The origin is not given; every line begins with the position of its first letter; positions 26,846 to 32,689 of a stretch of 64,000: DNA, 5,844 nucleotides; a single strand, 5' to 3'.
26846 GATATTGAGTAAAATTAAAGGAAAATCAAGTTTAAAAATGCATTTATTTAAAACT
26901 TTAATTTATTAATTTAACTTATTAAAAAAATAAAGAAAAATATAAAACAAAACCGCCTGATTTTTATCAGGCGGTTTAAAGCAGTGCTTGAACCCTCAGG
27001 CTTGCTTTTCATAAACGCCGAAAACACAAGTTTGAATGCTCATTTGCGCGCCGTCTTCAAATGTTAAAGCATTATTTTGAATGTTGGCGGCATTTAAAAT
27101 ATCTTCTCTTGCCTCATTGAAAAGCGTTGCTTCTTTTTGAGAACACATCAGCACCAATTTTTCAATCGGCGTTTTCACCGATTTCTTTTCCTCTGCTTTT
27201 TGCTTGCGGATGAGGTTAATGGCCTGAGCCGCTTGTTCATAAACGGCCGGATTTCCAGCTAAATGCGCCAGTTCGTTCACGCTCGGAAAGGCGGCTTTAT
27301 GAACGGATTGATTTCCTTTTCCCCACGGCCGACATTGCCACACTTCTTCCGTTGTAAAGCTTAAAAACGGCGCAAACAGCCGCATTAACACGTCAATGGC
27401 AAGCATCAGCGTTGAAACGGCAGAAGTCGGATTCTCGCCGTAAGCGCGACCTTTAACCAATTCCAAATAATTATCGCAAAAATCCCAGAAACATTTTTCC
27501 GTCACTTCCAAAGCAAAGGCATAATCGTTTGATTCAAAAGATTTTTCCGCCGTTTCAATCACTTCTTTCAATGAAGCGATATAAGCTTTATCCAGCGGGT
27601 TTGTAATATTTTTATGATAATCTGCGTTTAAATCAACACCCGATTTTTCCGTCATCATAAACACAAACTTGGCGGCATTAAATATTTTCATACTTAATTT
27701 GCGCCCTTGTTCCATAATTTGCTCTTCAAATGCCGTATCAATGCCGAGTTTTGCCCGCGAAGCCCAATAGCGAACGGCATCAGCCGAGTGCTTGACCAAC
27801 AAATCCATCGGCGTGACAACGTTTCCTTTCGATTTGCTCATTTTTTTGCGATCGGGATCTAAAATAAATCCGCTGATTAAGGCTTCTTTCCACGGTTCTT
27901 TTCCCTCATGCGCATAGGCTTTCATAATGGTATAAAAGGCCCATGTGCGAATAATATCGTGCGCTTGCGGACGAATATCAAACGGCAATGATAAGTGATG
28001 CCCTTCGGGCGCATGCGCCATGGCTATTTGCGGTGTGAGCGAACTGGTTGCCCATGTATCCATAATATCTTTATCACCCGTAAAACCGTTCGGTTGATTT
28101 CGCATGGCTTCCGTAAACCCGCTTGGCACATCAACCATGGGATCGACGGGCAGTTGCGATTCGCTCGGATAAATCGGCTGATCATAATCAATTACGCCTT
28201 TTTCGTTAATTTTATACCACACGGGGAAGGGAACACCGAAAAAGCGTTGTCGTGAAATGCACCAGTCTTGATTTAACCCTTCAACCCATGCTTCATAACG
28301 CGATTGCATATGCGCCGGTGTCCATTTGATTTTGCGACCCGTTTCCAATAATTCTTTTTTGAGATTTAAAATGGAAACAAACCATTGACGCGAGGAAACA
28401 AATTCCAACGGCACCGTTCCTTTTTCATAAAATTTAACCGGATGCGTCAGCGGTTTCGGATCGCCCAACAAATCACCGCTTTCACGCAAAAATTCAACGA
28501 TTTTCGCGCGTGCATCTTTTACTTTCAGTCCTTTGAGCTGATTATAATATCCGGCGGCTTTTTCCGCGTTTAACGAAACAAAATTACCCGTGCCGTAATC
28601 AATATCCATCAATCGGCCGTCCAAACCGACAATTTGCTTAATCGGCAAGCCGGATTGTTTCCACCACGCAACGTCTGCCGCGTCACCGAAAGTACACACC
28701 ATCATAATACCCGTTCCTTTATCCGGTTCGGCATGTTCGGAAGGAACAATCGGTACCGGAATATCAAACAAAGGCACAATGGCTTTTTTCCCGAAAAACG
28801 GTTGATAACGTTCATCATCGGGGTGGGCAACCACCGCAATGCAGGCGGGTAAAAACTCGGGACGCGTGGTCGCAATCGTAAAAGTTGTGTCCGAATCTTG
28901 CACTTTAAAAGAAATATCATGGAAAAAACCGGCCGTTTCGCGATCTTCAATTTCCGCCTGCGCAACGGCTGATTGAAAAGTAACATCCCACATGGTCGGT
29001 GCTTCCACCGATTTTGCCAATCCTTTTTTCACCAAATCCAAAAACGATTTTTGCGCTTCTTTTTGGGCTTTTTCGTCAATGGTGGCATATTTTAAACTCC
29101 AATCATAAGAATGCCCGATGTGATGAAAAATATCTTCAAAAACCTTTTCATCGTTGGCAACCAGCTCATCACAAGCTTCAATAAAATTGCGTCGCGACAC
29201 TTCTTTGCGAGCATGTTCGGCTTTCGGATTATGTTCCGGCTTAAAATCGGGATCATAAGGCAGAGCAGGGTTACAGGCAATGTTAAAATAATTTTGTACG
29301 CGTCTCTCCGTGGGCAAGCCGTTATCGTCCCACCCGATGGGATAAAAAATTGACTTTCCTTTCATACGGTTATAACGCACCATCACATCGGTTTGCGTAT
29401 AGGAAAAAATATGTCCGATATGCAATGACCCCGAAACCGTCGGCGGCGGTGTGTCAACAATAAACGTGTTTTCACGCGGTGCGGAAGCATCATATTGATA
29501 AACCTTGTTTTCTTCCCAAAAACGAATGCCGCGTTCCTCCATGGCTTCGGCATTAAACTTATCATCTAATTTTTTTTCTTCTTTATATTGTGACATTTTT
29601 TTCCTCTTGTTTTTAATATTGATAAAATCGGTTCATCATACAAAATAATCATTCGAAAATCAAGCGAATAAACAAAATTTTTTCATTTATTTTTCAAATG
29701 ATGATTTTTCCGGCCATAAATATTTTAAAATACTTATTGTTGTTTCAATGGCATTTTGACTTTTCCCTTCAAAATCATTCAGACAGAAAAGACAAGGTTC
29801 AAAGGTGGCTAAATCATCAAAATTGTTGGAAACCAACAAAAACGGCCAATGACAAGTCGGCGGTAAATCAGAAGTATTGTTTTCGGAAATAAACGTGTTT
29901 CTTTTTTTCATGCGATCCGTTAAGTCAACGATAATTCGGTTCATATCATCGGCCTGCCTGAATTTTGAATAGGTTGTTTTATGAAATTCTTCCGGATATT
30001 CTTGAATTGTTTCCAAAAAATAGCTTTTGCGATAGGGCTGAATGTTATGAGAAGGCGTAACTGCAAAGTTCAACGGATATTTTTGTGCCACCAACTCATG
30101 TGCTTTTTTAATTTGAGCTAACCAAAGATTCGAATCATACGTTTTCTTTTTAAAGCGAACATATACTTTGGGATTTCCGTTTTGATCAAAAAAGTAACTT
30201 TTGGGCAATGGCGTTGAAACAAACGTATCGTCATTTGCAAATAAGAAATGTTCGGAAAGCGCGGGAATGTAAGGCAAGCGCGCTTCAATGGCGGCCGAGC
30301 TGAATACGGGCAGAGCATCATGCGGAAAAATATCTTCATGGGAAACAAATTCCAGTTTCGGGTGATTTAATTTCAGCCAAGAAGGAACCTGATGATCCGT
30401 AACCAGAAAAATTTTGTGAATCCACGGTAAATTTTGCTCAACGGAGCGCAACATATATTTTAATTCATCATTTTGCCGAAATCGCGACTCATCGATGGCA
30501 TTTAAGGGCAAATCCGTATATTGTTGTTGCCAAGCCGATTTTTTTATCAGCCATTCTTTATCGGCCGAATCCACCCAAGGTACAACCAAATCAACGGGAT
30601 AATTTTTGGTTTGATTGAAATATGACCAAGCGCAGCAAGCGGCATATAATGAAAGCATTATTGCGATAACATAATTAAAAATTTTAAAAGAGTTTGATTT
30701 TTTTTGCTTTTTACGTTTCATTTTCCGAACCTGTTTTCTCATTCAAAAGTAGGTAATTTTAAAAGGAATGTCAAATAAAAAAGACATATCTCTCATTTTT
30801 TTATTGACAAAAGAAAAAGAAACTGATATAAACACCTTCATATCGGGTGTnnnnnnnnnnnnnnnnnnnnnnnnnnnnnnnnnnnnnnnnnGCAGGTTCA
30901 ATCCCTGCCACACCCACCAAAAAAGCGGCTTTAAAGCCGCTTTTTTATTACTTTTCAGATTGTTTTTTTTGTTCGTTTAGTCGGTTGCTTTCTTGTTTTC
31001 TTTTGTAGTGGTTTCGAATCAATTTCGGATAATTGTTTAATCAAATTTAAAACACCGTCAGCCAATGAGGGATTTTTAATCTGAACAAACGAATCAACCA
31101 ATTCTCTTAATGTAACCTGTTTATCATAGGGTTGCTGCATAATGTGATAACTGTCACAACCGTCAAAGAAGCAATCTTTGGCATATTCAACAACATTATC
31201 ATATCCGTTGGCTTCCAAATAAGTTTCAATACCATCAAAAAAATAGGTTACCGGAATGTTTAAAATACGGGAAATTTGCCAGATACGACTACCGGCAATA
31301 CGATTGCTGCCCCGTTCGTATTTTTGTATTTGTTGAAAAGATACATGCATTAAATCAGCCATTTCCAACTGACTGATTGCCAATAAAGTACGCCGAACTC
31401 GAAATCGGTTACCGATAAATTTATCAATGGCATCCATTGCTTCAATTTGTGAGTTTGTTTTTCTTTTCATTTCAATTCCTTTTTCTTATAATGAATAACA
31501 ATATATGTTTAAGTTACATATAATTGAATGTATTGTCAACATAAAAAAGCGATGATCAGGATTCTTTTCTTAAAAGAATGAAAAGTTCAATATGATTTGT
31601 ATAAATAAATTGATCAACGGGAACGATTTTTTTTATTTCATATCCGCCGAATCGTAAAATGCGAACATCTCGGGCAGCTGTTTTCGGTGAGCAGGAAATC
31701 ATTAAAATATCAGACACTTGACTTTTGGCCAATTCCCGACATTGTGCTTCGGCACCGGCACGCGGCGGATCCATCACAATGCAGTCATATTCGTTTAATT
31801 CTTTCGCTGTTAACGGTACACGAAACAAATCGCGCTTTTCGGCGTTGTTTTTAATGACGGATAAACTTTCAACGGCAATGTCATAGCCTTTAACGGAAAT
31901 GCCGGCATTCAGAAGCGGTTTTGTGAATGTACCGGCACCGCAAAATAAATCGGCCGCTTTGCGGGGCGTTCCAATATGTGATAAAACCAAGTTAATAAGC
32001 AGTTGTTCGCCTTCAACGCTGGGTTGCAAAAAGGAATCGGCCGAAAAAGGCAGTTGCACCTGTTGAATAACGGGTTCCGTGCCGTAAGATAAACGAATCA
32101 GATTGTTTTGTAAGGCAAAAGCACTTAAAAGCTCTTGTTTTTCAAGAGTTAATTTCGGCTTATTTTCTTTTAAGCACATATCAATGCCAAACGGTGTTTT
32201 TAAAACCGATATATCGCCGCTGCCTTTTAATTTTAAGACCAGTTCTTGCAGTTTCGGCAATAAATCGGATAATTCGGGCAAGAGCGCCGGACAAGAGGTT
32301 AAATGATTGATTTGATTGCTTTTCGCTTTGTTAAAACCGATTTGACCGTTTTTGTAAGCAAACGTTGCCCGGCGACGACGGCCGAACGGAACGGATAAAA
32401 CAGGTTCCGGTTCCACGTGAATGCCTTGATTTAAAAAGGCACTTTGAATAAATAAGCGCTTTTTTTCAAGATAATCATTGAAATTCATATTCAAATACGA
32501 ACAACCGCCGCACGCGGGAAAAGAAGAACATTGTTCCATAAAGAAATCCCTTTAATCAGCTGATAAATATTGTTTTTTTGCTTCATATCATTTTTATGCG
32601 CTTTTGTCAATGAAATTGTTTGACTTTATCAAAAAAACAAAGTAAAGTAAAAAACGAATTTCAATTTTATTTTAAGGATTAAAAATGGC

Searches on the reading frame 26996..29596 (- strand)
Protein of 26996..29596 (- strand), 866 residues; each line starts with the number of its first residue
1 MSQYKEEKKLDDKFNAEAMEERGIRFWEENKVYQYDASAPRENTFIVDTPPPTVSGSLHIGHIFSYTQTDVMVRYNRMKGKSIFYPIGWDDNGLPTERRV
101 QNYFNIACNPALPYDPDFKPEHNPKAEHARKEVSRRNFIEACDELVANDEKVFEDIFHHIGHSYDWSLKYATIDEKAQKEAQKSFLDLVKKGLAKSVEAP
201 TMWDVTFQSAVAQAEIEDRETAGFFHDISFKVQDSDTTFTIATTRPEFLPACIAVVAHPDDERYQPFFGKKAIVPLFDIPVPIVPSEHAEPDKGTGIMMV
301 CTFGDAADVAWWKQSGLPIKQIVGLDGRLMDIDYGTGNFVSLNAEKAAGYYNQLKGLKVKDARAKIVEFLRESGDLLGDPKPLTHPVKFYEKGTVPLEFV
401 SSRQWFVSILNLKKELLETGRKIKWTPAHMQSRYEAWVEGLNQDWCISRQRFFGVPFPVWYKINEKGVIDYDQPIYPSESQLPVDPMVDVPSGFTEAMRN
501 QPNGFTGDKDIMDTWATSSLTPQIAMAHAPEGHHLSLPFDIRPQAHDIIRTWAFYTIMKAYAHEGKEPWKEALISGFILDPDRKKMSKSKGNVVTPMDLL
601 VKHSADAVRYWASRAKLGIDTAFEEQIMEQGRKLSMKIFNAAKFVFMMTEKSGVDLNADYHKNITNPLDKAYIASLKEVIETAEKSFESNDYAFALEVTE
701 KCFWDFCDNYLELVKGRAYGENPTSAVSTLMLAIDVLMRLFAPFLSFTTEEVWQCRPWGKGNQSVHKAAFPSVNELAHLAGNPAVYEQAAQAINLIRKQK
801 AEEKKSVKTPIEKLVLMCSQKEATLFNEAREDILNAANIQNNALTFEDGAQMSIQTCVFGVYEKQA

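Call 40: search_protein_families(library=pfam, proteins=[window:26996-29596:-], max_evalue=0.00001)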
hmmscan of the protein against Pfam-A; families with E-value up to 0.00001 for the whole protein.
window:26996-29596:- (866 aa): 4 families
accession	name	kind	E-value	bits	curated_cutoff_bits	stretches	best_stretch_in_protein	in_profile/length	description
PF00133.28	tRNA-synt_1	-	8.1e-86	288.8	22.7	1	25-622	4-412/414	tRNA synthetases class I (I, L, M and V)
PF08264.19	Anticodon_1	-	2.6e-24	86.2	25.1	1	669-813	1-146/148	Anticodon-binding domain of tRNA ligase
PF09334.17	tRNA-synt_1g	-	3.5e-20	72.6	20.1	1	46-99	2-55/391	tRNA synthetases class I (M)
PF01406.26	tRNA-synt_1e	-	7.1e-07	29.3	27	0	559-630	228-298/301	tRNA synthetases class I (C) catalytic domain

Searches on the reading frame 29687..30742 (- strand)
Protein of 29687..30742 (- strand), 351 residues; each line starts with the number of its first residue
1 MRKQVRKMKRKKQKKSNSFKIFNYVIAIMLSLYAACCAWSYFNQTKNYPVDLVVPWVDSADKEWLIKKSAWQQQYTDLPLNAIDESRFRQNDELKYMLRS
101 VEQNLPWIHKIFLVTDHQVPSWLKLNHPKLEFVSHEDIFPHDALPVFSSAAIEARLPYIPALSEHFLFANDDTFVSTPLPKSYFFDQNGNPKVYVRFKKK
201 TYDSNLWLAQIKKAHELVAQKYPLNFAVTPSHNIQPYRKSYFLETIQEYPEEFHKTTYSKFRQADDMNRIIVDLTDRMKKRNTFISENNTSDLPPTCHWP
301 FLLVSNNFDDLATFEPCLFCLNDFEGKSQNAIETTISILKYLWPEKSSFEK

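Call 40: search_protein_families(library=pfam, proteins=[window:29687-30742:-], max_evalue=0.00001)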
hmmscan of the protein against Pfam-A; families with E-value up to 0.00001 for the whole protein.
window:29687-30742:- (351 aa): 2 families
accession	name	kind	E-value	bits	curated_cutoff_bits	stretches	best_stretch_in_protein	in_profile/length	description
PF11380.13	Stealth_CR2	-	1.6e-40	138.1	39.4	1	87-192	1-107/108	Stealth protein CR2, conserved region 2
PF17102.10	Stealth_CR3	-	2.8e-06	27.6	24.2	0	231-268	1-38/49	Stealth protein CR3, conserved region 3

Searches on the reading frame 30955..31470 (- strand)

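Call 40: search_protein_families(library=pfam, proteins=[window:30955-31470:-], max_evalue=0.00001)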
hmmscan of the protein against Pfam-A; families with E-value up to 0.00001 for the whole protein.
window:30955-31470:- (171 aa): 1 family
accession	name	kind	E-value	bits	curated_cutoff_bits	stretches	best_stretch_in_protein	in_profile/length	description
PF01381.28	HTH_3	-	3.6e-10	40.2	23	1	26-77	4-55/55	Helix-turn-helix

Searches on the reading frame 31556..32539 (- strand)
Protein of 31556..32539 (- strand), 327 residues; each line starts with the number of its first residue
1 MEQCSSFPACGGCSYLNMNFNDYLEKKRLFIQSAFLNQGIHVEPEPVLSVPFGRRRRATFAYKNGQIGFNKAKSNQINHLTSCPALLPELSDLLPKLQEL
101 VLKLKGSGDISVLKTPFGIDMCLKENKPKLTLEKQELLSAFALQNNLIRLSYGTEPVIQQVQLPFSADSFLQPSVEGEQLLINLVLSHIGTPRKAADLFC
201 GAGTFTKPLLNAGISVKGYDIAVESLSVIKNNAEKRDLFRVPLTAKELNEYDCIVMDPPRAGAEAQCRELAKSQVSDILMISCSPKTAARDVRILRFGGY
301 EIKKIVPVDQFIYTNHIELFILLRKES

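Call 40: search_protein_families(library=pfam, proteins=[window:31556-32539:-], max_evalue=0.00001)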
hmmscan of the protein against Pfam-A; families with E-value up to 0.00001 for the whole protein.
window:31556-32539:- (327 aa): 1 family
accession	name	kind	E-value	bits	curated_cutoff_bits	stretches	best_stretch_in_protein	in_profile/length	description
PF05958.17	tRNA_U5-meth_tr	-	6.1e-16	58.8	23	1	234-325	267-356/357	tRNA (Uracil-5-)-methyltransferase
